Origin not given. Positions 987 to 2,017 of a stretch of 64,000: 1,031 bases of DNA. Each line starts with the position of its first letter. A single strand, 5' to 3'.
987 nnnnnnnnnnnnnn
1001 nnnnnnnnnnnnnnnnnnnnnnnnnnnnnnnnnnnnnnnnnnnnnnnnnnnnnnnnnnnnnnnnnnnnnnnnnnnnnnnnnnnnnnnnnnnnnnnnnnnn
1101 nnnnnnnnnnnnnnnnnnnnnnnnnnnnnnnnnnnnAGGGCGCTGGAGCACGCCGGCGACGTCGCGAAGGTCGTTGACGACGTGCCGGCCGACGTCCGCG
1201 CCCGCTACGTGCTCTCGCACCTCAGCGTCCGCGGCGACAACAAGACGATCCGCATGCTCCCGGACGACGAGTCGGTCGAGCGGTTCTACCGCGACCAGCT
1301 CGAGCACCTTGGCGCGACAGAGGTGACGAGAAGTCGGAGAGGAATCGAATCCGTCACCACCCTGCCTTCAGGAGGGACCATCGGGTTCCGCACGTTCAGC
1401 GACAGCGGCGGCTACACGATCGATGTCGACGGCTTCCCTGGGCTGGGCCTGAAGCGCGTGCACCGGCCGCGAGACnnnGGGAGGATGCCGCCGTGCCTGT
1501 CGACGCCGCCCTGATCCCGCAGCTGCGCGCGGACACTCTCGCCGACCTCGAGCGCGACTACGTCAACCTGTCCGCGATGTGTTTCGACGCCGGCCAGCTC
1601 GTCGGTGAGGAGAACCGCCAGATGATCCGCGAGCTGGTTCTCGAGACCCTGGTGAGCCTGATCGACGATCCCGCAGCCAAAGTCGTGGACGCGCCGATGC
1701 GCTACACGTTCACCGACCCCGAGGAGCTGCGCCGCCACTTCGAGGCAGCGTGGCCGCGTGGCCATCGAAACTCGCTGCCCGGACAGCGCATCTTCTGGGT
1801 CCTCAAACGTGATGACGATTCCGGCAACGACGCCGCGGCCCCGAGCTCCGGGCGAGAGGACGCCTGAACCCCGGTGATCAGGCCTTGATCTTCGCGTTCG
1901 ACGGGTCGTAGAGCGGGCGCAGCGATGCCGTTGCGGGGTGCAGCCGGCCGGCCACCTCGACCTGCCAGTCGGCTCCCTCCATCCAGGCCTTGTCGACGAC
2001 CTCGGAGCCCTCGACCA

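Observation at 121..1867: Three-gene T7SS-style polymorphic toxin / immunity module with an unassigned C-terminal toxin domain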

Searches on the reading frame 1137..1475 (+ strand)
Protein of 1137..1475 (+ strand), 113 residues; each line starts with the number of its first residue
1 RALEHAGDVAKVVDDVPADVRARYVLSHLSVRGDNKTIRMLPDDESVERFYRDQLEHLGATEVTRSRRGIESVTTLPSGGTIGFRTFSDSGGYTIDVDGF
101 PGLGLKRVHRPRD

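Call 24: predict_structure(alignment_id=A1)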
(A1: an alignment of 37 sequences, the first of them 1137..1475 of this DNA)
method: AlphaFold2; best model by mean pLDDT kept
length: 113 residues; sequences in the alignment: 37
mean_pLDDT: 88.0   pTM: 0.79
mean pLDDT of the five models: 88.0, 87.9, 87.3, 86.7, 86.2
residues with pLDDT >= 90: 86; 70-90: 12; 50-70: 4; < 50: 11
segments of 3 or more residues with pLDDT < 50: 3-12
pLDDT, mean of each block of 10 residues (from residue 1): 45 73 94 92 97 97 97 97 93 94 92 78
secondary structure, 60 per line:
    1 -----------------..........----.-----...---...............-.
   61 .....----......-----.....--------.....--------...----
elements in order: H18-27 E38-40 H44-58 E60-65 E70-75 E81-85 E94-98 E107-109

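Call 31: fold_search(model_id=the predicted structure, library=pdb)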
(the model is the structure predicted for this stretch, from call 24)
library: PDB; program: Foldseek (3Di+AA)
matches with E <= 10: 474; with E <= 0.001: 0
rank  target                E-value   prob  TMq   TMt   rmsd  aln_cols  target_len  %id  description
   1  2xf3_B                4.2e-01  0.16  0.28  0.10  12.8       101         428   18  Structural and mechanistic studies on a cephalosporin esterase from the clavulanic acid biosynthesis pathway (released 2011-06-29)
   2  5xnw                  5.1e-01  0.15  0.26  0.14   9.1        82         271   17  Crystal structure of ExoY, a unique nucleotidyl cyclase toxin from Pseudomonas aeruginosa (released 2018-05-30)
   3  2ga5_MODEL_1_A        5.4e-01  0.13  0.23  0.21  16.4        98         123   15  yeast frataxin (released 2006-03-21)
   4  2xep_B                5.8e-01  0.13  0.27  0.09  12.7       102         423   20  Structural and mechanistic studies on a cephalosporin esterase from the clavulanic acid biosynthesis pathway (released 2011-06-29)
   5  2xgn_B                6.6e-01  0.13  0.27  0.09  12.5       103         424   19  Structural and mechanistic studies on a cephalosporin esterase from the clavulanic acid biosynthesis pathway (released 2011-06-29)
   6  5d0j_A                7.0e-01  0.06  0.18  0.19  10.8        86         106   15  Grb7 SH2 with inhibitor peptide (released 2016-06-15)
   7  2xf3_A                7.5e-01  0.13  0.28  0.10  12.7        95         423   19  Structural and mechanistic studies on a cephalosporin esterase from the clavulanic acid biosynthesis pathway (released 2011-06-29)
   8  3c0d_C                7.5e-01  0.12  0.21  0.22   6.3        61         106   10  Crystal structure of the putative nitrite reductase NADPH (small subunit) oxidoreductase protein Q87HB1. Northeast Str (released 2008-03-04)
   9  5u06_B                8.0e-01  0.07  0.18  0.19   9.9        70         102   14  Grb7-SH2 with bicyclic peptide inhibitor containing a pY mimetic (released 2017-11-15)
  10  2rk9_B                8.0e-01  0.07  0.14  0.15   6.4        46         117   13  The crystal structure of a glyoxalase/bleomycin resistance protein/dioxygenase superfamily member from Vibrio splendid (released 2007-10-30)
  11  3l1h                  8.0e-01  0.06  0.18  0.10   7.7        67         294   15  Crystal structure of EstE5, was soaked by FeCl3 (released 2010-01-19)
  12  2xfs_A                8.5e-01  0.12  0.27  0.09  12.4       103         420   16  Structural and mechanistic studies on a cephalosporin esterase from the clavulanic acid biosynthesis pathway (released 2011-06-29)
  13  2xh9_B                8.5e-01  0.11  0.27  0.09  12.6       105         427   20  Structural and mechanistic studies on a cephalosporin esterase from the clavulanic acid biosynthesis pathway (released 2011-06-29)
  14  4agi_A                8.5e-01  0.09  0.20  0.09   6.1        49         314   16  Crystal Structure of Fucose binding lectin from Aspergillus Fumigatus (AFL) in complex with seleno fucoside. (released 2013-02-06)
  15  3fak                  8.5e-01  0.06  0.17  0.10   7.6        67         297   15  Structural and Functional Analysis of a Hormone-Sensitive Lipase like EstE5 from a Metagenome Library (released 2009-02-10)
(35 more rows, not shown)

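Call 41: search_protein_representatives(alignment_id=A2)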
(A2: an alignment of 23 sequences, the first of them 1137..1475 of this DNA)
Query: 23 sequences, 113 profile positions. Proteins with E-value up to 0.001 (for the whole library): 46; up to 1e-10: 6; up to 1e-30: 4. The best 46 are listed.
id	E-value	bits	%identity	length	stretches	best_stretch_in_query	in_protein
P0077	3.0e-45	169.0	-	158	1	1-112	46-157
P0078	6.1e-43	161.5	-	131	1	1-112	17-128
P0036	5.9e-37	142.2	-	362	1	1-112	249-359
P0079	1.7e-35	137.5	-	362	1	1-110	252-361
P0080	6.2e-24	100.3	-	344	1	17-112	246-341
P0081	3.8e-22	94.5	-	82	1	32-111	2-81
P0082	3.2e-08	49.6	-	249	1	30-109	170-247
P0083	4.8e-08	49.1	-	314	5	88-111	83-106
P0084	3.7e-07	46.2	-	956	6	91-111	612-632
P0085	4.0e-07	46.1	-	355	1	31-111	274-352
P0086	8.6e-07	45.0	-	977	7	58-105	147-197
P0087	8.9e-07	45.0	-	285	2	26-109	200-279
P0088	1.4e-06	44.3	-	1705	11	49-79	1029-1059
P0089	3.3e-06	43.1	-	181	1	14-109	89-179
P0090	3.5e-06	43.1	-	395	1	9-110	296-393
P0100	9.2e-05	38.5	-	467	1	37-112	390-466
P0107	2.3e-04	37.2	-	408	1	2-111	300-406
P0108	2.3e-04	37.2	-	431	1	6-110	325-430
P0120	8.6e-04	35.4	-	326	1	24-111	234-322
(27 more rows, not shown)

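Call 45: search_protein_families(library=pfam, alignment_id=A4, max_evalue=0.01)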
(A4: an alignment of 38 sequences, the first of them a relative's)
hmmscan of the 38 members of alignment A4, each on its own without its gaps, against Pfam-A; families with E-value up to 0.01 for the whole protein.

A. member 1, P0085 (355 aa): 2 families
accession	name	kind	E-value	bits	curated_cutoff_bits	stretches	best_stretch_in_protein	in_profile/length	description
PF21725.3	T7SS_signal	-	0.0049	17.2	27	1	11-99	71-154/241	Putative T7SS secretion signal domain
PF06013.18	WXG100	-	0.0088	16.7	27.3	1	12-93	5-84/86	Proteins of 100 residues with WXG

B. families by the number of members that match (of 38 scanned): 6 families
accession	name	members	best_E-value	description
PF25547.1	WXG100_2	4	2.7e-13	WXG100 like domain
PF06013.18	WXG100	4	1.8e-06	Proteins of 100 residues with WXG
PF21725.3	T7SS_signal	3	3.9e-14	Putative T7SS secretion signal domain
PF01520.23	Amidase_3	1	9.1e-10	N-acetylmuramoyl-L-alanine amidase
PF04888.17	SseC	1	0.00063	Secretion system effector C (SseC) like family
PF22905.2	Hydro_N_hd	1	0.003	Hydrolase N-terminal helical domain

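Call 48: find_encoding_contigs(protein=P0108, flank=3000, max_places=2)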
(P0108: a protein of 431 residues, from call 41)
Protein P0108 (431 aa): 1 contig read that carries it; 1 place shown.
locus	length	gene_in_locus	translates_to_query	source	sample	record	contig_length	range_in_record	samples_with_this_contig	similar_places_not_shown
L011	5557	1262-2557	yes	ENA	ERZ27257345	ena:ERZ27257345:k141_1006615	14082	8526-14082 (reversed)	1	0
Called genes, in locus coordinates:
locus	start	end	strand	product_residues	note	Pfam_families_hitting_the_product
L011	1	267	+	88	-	?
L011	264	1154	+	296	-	-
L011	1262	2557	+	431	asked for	-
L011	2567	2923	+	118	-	-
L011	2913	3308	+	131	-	-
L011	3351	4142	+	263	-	PF04248:NTP_transf_9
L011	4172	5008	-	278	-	PF04542:Sigma70_r2, PF04545:Sigma70_r4 (weak), PF08281:Sigma70_r4_2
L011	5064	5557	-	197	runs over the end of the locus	PF02627:CMD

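Call 49: find_encoding_contigs(protein=P0090, flank=3000, max_places=2)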
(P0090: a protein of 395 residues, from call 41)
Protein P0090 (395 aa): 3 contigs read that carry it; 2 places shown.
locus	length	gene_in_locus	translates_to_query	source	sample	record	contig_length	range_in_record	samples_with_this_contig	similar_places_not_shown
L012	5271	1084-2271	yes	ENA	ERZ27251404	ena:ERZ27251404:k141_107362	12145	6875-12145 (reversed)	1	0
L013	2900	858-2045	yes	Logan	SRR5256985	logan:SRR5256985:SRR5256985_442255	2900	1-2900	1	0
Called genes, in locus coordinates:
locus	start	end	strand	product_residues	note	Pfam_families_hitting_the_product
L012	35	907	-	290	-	PF00589:Phage_integrase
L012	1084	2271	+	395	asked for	-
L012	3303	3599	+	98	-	-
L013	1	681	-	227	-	?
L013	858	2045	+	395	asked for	-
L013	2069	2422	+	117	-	-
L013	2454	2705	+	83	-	-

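Call 50: find_encoding_contigs(protein=P0089, flank=3000, max_places=2)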
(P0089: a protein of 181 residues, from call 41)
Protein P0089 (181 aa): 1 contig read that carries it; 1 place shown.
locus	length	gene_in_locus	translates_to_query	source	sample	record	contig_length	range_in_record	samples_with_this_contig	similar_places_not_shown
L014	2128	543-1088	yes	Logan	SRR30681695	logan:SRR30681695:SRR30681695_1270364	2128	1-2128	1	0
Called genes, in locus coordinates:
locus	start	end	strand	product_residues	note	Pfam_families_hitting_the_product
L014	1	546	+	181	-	?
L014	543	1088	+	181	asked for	-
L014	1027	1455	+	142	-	-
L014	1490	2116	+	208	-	PF15649:Tox-REase-7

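Call 51: find_encoding_contigs(protein=P0100, flank=3000, max_places=2)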
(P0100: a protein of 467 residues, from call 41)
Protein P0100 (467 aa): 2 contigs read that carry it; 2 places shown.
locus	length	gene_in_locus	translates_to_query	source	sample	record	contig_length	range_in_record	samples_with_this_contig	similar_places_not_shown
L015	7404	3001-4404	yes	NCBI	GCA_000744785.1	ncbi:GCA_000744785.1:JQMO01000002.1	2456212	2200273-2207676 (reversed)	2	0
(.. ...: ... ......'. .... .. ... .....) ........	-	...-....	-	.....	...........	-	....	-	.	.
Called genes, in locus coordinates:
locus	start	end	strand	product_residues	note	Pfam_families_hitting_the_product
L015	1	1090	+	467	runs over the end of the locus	PF07676:PD40 (faint), PF26549:Tricorn_N (faint)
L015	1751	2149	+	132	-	-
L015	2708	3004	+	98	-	PF06013:WXG100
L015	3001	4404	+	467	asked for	PF06013:WXG100 (faint), PF25547:WXG100_2 (weak)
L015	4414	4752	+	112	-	-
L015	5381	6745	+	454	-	-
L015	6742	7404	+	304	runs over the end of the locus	PF00528:BPD_transp_1 (weak)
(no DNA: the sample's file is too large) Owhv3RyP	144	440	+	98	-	PF06013:WXG100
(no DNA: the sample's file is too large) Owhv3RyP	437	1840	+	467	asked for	PF06013:WXG100 (faint), PF25547:WXG100_2 (weak)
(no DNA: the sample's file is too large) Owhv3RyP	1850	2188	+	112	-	-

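Call 57: search_solved_structures(query=A2, max_evalue=10)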
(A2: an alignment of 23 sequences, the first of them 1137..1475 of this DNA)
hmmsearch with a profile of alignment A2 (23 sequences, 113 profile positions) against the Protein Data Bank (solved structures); distinct sequences matched with E-value up to 10: 7.
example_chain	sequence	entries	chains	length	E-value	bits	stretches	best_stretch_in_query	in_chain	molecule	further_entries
3v2g_A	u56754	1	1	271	0.14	15.3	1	16-77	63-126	3-oxoacyl-[acyl-carrier-protein] reductase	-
3f7n_A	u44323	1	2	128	0.95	12.6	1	40-80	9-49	Chemotaxis protein cheY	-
3fft_A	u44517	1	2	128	1.1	12.4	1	40-80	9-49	Chemotaxis protein cheY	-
3ffx_A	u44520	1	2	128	1.1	12.4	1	40-80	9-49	Chemotaxis protein cheY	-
3fgz_A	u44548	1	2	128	1.1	12.4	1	40-80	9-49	Chemotaxis protein cheY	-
3pgx_A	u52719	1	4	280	1.3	12.2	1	25-72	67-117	carveol dehydrogenase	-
3ffw_A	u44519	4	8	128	1.6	11.9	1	40-80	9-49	Chemotaxis protein cheY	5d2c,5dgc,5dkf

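Call 64: search_protein_families(library=pfam, proteins=[P0120, L011:2567-2920:+, L013:2069-2419:+, L015:4414-4749:+, L011:264-1151:+], max_evalue=5)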
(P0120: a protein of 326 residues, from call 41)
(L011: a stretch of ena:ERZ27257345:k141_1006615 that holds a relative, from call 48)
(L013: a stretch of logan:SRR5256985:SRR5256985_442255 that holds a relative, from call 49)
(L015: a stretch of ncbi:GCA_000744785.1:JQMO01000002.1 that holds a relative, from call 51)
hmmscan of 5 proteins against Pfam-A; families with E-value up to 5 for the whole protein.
P0120 (326 aa): 2 families
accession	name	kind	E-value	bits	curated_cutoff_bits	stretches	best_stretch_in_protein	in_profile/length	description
PF15647.12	Tox-REase-3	-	0.13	13.1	25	1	239-282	56-99/102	Restriction endonuclease fold toxin 3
PF07791.16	Imm11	-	0.21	11.3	22.1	1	117-163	74-118/194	Immunity protein family (Imm11)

L011:2567-2920:+ (118 aa): 0 families

L013:2069-2419:+ (117 aa): 0 families

L015:4414-4749:+ (112 aa): 0 families

L011:264-1151:+ (296 aa): 1 family
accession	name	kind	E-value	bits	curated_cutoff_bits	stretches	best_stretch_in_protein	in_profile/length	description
PF04434.22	SWIM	-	0.00011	22.1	19.6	1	156-178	12-37/38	SWIM zinc finger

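Call 67: search_protein_families(library=ncbifam, alignment_id=A4, max_evalue=0.1)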
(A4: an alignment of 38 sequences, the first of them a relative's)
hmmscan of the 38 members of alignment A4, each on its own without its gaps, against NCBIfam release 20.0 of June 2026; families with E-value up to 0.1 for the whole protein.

A. member 1, P0085 (355 aa): 1 family
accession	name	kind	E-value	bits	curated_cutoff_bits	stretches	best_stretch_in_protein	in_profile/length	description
TIGR03930.1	WXG100_ESAT6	subfamily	0.0042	17.2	44.85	1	12-97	5-88/90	WXG100 family type VII secretion target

B. families by the number of members that match (of 38 scanned): 16 families
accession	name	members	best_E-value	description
TIGR03930.1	WXG100_ESAT6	6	3.8e-05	WXG100 family type VII secretion target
TIGR03696.1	Rhs_assc_core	2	4.1e-14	RHS repeat-associated core domain-containing protein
TIGR02883.1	spore_cwlD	1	7.9e-09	N-acetylmuramoyl-L-alanine amidase CwlD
NF038267.1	amidase_AmiC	1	1.3e-08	N-acetylmuramoyl-L-alanine amidase AmiC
NF007751.0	PRK10431.1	1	2.6e-08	N-acetylmuramoyl-L-alanine amidase AmiB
NF007652.1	PRK10319.1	1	2e-07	N-acetylmuramoyl-L-alanine amidase AmiA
NF010999.0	PRK14425.1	1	0.0013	acylphosphatase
NF033634.1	SLATT_1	1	0.0014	SLATT domain-containing protein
NF049871.2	cytotoxin_MakA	1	0.0019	alpha-pore-forming cytotoxin MakA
NF041024.1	acVLRF1_NCBI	1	0.0042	acVLRF1 family peptidyl-tRNA hydrolase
TIGR00563.1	rsmB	1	0.011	16S rRNA (cytosine(967)-C(5))-methyltransferase RsmB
NF041061.1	DpdD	1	0.014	protein DpdD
NF003783.0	PRK05371.1-4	1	0.073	Xaa-Pro dipeptidyl-peptidase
TIGR04222.1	near_uncomplex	1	0.075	TIGR04222 domain-containing membrane protein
NF006429.0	PRK08691.1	1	0.077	DNA polymerase III subunits gamma and tau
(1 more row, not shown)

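Call 103: search_protein_families(library=padloc, proteins=[P0089, P0100, P0107, L015:4414-4749:+], max_evalue=1)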
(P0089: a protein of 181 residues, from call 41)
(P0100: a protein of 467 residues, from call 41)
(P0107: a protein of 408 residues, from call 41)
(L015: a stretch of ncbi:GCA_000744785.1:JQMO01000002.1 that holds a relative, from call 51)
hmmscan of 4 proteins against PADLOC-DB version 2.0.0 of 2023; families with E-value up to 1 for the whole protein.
P0089 (181 aa): 0 families

P0100 (467 aa): 0 families

P0107 (408 aa): 0 families

L015:4414-4749:+ (112 aa): 0 families

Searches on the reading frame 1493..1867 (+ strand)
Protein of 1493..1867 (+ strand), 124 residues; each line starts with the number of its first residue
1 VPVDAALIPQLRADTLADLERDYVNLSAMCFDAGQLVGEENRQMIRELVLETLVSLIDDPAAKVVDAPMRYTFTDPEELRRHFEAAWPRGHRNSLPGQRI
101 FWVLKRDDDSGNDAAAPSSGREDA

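Call 4: search_protein_families(library=pfam, proteins=[window:1493-1867:+], max_evalue=10)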
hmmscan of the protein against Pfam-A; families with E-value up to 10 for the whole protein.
window:1493-1867:+ (124 aa): 1 family
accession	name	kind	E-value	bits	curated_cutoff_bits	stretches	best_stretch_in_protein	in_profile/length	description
PF12833.13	HTH_18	-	0.14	12.9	33.6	1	36-84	19-67/80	Helix-turn-helix domain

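Call 5: search_protein_families(library=ncbifam, proteins=[window:1493-1867:+], max_evalue=10)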
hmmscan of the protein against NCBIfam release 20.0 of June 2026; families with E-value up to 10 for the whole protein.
window:1493-1867:+ (124 aa): 0 families

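Call 20: find_homologous_proteins(query=window:1493-1864:+)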
Query window:1493-1864:+ (124 aa): 23 proteins with E <= 0.001 among 39 candidates.
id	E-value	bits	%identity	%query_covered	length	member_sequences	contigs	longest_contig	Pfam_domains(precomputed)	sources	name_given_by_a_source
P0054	1.2e-76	272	100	100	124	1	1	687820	-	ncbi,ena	-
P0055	5.2e-62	225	83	100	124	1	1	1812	-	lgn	-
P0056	2.1e-59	217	80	100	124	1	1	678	-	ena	-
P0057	9.2e-54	198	77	97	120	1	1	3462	-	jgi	jgi:hypothetical protein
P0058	7.3e-51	189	71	98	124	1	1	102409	-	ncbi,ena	-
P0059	1.7e-50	188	73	97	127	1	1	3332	-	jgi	jgi:hypothetical protein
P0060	3.1e-50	187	71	99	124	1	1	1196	-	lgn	-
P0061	2.1e-49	184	69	99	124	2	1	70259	-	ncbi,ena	-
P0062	2.4e-48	181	70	98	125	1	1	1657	-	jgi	-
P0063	2.6e-48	181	70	98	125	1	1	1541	-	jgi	jgi:hypothetical protein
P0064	2.8e-48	181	85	79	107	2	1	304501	-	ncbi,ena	-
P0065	2.9e-47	177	68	98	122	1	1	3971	-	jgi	jgi:hypothetical protein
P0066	9.2e-47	176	78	80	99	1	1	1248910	-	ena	-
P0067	1.9e-46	175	70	100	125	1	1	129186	-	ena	-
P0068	2.3e-46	175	65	100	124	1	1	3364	-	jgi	jgi:hypothetical protein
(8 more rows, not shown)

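Call 58: search_solved_structures(query=A5, max_evalue=10)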
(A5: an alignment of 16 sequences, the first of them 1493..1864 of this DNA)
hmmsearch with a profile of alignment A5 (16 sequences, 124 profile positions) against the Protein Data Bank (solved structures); distinct sequences matched with E-value up to 10: 1.
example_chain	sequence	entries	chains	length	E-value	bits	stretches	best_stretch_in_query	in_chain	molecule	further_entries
5wc3_A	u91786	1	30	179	4.2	10.7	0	38-70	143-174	SpoIIIAG, Stage III sporulation engulfment assemblyprotein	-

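Call 103: search_protein_families(library=padloc, proteins=[window:1493-1864:+], max_evalue=1)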
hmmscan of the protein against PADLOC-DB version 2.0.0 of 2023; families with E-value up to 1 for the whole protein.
window:1493-1864:+ (124 aa): 0 families
